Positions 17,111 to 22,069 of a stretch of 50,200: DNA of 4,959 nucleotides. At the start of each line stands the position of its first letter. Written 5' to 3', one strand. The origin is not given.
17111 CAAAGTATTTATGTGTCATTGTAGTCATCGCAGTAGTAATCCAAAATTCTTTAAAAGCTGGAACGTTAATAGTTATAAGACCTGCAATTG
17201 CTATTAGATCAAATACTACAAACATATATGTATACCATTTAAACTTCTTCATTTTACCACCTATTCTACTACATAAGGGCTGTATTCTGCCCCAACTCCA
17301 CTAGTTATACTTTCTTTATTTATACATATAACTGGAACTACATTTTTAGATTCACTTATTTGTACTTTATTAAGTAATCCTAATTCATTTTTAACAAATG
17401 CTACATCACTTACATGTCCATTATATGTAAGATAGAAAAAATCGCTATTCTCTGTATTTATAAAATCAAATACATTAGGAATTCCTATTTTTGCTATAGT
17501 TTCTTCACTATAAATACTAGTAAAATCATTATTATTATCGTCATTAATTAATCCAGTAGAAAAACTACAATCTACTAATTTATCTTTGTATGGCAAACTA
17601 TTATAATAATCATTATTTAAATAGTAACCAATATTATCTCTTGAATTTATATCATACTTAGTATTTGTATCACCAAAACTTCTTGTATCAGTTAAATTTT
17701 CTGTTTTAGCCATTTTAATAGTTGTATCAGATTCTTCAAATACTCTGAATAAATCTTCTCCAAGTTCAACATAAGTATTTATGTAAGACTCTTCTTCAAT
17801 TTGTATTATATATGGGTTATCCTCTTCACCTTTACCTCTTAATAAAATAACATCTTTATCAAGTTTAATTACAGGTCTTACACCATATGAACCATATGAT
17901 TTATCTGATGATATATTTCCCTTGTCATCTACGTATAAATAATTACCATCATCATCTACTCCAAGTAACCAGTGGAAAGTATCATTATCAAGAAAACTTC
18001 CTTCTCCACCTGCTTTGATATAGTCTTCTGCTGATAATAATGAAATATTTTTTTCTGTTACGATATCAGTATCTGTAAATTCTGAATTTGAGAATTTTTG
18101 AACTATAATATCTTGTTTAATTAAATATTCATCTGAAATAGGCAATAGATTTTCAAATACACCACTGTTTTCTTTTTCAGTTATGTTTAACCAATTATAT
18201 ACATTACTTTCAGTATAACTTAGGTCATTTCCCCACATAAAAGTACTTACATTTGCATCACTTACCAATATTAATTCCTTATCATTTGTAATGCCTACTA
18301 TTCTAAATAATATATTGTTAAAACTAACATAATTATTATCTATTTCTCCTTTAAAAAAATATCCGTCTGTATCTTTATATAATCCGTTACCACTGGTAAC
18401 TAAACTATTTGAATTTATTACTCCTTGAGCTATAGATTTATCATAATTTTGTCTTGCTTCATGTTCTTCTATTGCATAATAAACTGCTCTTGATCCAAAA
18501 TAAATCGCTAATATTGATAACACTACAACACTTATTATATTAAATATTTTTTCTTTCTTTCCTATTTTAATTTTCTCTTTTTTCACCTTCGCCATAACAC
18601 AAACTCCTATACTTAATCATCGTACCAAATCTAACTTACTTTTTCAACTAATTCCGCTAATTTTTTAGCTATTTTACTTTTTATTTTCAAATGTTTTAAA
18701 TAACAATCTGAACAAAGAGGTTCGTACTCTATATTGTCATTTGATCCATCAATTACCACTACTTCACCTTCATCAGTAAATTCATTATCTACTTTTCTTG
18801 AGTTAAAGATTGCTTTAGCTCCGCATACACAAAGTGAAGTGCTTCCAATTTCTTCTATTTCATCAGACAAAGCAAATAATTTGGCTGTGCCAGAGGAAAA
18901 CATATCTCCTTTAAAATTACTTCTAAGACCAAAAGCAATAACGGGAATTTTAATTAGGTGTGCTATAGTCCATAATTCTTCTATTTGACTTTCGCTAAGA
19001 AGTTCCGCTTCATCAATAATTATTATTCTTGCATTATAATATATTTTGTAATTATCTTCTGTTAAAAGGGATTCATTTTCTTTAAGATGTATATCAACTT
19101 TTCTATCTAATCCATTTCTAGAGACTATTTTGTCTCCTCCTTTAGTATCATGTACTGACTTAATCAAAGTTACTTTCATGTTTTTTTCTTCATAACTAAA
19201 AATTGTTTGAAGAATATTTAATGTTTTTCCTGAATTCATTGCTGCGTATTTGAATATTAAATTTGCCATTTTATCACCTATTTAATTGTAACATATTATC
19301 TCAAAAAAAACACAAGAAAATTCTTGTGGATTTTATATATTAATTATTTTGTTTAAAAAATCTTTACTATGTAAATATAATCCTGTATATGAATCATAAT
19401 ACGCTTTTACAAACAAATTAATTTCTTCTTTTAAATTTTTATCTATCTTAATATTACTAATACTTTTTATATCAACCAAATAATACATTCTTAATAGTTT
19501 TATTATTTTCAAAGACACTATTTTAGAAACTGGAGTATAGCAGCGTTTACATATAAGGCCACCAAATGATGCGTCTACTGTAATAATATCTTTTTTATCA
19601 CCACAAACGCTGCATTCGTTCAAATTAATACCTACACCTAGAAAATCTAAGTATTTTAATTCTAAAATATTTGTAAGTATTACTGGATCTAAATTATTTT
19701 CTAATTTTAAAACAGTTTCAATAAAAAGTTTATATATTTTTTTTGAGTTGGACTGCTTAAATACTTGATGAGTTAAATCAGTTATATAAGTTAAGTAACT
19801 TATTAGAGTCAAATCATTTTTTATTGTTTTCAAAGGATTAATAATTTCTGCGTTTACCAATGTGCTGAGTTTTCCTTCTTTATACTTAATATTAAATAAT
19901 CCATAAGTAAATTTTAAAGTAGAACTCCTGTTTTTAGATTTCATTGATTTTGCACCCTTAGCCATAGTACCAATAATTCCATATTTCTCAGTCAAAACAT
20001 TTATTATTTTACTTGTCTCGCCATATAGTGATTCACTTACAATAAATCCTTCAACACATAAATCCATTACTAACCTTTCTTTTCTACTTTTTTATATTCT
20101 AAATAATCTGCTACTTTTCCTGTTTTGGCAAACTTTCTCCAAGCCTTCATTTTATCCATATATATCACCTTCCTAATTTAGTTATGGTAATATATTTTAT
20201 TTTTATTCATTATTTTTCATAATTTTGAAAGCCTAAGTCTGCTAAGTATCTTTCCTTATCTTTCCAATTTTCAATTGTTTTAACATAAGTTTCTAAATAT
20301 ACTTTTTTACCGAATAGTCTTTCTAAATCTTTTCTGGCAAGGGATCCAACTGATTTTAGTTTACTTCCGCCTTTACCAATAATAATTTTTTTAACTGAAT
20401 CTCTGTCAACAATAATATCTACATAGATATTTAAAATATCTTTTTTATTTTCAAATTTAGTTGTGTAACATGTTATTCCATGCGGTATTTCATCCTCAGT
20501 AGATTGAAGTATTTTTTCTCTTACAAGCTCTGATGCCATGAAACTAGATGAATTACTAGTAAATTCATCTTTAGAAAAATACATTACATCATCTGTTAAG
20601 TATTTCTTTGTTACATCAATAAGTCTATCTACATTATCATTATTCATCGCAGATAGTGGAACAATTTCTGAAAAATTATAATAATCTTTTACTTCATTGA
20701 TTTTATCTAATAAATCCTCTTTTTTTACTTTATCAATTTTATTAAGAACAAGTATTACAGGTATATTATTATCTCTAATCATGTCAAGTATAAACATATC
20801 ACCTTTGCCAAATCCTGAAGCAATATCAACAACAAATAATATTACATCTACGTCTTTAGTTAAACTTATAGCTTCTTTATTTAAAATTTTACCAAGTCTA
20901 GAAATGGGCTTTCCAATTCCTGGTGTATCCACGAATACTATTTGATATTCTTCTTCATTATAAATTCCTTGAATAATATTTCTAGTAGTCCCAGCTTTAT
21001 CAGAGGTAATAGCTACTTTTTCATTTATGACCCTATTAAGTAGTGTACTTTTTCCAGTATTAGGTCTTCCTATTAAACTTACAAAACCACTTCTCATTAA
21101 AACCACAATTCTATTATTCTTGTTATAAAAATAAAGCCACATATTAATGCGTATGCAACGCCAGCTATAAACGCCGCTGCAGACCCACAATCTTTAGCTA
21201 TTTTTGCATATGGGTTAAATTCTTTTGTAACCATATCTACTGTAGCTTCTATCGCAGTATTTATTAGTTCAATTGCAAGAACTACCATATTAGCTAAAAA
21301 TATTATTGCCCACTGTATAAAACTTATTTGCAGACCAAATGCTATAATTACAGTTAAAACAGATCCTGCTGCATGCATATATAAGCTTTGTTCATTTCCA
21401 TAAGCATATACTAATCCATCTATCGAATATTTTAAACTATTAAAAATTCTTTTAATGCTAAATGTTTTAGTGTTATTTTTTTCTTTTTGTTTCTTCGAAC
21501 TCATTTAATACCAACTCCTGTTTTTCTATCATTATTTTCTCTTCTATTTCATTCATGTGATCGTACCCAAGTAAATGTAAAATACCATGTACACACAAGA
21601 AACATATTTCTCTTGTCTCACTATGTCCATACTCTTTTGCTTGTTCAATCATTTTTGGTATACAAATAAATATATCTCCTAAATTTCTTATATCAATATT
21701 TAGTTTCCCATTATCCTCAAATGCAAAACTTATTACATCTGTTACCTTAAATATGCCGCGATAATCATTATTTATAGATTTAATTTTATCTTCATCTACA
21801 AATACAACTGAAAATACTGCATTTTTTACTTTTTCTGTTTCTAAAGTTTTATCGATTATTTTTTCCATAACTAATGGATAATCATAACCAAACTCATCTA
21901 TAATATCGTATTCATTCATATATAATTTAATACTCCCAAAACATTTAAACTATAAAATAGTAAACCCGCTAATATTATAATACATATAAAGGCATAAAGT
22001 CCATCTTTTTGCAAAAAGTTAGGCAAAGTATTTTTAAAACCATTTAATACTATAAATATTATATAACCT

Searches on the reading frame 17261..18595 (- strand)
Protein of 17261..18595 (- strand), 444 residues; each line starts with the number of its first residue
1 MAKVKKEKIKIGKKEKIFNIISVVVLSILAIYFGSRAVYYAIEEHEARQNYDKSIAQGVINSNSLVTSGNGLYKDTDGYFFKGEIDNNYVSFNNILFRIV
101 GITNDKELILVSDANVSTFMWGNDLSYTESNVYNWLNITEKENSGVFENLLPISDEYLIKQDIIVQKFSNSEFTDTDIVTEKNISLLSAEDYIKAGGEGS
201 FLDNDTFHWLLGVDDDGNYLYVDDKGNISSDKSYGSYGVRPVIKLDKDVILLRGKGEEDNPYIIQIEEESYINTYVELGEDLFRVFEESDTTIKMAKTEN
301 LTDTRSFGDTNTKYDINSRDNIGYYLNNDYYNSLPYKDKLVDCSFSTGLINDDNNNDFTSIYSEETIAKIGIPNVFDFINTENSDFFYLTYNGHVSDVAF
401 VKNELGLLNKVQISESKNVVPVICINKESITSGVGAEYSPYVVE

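Call 88: search_protein_families(library=pfam, max_evalue=0.001, proteins=[window:17261-18595:-])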
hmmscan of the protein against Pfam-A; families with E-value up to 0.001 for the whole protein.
window:17261-18595:- (444 aa): 1 family
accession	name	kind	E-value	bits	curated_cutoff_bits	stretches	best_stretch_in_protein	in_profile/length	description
PF19789.6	DUF6273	-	0.00047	20.5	23.5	0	123-246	29-171/172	Domain of unknown function (DUF6273)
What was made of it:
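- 17261..18595 (-): Seventh DUF6273-type protein: a plain TM anchor plus two DUF6273-like repeats, without the N-module. Pfam DUF6273 E=4.7e-4 (call 88).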

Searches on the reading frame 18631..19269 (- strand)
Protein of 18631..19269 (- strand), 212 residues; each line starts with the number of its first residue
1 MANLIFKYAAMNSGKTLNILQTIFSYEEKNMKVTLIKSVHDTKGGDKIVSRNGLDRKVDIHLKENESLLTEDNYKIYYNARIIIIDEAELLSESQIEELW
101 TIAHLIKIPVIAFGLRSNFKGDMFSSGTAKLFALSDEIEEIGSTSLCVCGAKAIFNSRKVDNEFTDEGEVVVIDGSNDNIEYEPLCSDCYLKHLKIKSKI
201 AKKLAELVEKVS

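Call 9: search_protein_families(library=pfam, max_evalue=0.01, proteins=[window:18631-19269:-])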
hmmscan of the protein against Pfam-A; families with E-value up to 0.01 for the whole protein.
window:18631-19269:- (212 aa): 2 families
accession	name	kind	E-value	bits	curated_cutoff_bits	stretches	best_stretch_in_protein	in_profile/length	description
PF00265.24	TK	-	9.9e-29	100.9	20.6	1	3-190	2-176/176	Thymidine kinase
PF13401.12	AAA_22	-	0.00036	21.3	27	1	73-116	78-124/130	AAA domain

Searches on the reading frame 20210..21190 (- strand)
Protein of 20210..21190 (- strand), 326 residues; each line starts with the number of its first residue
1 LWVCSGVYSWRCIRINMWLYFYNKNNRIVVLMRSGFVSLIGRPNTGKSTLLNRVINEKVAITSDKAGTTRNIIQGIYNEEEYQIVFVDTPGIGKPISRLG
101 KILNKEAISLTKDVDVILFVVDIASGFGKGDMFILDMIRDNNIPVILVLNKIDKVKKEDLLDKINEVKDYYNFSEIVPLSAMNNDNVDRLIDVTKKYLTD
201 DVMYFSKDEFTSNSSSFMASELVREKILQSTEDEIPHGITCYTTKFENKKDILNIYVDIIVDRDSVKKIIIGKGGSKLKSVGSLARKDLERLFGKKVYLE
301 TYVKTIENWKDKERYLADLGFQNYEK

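Call 9: search_protein_families(library=pfam, max_evalue=0.01, proteins=[window:20210-21190:-])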
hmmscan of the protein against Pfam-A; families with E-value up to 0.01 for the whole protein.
window:20210-21190:- (326 aa): 13 families
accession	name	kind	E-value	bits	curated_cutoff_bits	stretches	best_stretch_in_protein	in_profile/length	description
PF01926.29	MMR_HSR1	-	4.3e-28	98.1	21.9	1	37-151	2-113/113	50S ribosome-binding GTPase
PF00009.33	GTP_EFTU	-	1.5e-15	57.7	26.5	1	38-198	7-186/188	Elongation factor Tu GTP binding domain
PF02421.24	FeoB_N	-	5.7e-15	55.6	27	1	37-192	3-154/156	Ferrous iron transport protein B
PF07650.23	KH_2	-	2.4e-12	46.9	22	1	234-309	1-77/78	KH domain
PF00350.29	Dynamin_N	-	1.8e-09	38.3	27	2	72-152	91-168/168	Dynamin family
PF03193.22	RsgA_GTPase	-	3.8e-08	33.8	30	1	135-196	46-106/174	RsgA GTPase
PF04548.22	AIG1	-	1.9e-06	27.8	27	1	39-159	5-133/212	AIG1 family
PF10662.15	PduV-EutP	-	2.1e-05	24.8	21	1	38-193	5-140/143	Ethanolamine utilisation - propanediol utilisation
PF02492.25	cobW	-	2.4e-05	24.5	20.7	1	74-169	75-170/180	CobW/HypB/UreG, nucleotide-binding domain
PF16897.10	MMR_HSR1_Xtn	-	7.6e-05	23.1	35.2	1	135-194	46-100/106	C-terminal region of MMR_HSR1 domain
PF00071.28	Ras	-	0.00023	21.2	21.6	1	39-192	4-154/162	Ras family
PF08477.19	Roc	-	0.0014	19.3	27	0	37-153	2-119/119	Ras of Complex, Roc, domain of DAPkinase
PF13401.12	AAA_22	-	0.0032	18.2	27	1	34-105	5-57/130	AAA domain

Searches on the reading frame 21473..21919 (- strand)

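Call 88: search_protein_families(library=pfam, max_evalue=0.001, proteins=[window:21473-21919:-])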
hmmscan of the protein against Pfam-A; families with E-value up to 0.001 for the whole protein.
window:21473-21919:- (148 aa): 1 family
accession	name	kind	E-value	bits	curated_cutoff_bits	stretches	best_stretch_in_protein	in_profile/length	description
PF02130.23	YbeY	-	5.1e-43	146.4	25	1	15-140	8-128/129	Endoribonuclease YbeY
